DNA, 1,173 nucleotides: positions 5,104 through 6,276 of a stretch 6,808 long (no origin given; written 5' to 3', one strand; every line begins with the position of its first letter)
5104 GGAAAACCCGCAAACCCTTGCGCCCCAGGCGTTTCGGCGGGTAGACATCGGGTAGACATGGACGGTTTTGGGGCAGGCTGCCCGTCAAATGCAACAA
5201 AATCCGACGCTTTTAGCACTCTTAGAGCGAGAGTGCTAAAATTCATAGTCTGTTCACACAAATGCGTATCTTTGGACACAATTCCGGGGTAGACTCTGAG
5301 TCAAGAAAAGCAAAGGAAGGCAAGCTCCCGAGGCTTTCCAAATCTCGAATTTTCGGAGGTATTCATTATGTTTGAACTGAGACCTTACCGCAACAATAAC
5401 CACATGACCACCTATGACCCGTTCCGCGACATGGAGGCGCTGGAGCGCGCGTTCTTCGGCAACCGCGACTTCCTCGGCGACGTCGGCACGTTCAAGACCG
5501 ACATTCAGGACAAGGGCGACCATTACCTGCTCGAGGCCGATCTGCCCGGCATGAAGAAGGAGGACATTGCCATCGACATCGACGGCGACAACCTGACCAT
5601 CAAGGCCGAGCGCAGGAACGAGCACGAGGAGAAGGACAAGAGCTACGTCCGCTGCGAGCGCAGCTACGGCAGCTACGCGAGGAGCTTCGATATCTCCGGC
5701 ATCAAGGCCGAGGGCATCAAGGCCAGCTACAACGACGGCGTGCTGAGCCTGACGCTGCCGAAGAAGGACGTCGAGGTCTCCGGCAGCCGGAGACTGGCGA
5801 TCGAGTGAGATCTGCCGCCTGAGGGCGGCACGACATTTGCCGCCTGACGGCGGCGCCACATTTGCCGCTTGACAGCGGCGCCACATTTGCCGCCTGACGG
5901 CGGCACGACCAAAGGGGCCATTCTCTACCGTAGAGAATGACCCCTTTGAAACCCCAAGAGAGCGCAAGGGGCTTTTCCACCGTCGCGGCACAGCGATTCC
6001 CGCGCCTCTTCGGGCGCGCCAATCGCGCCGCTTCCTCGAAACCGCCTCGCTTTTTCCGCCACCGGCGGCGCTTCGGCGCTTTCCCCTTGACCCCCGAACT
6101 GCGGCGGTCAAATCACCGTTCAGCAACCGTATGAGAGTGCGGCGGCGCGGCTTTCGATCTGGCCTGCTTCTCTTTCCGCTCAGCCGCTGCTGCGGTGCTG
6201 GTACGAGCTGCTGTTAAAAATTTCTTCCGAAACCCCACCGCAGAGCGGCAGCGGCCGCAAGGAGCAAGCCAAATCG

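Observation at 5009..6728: GC-rich, host-like heat-shock module physically attached to a microvirus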

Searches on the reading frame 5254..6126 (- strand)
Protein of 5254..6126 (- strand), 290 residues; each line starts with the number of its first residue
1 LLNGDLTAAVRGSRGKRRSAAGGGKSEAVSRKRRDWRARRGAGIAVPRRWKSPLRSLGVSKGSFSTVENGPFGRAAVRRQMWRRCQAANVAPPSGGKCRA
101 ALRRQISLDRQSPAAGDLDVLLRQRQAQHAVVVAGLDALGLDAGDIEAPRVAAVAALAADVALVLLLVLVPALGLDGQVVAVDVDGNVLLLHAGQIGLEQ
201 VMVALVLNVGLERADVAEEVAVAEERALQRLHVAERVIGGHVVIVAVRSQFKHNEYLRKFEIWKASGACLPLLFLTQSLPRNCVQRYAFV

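Call 8: search_protein_families(library=pfam, proteins=[window:5254-6126:-], max_evalue=0.01)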
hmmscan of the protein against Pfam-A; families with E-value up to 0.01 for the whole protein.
window:5254-6126:- (290 aa): 0 families
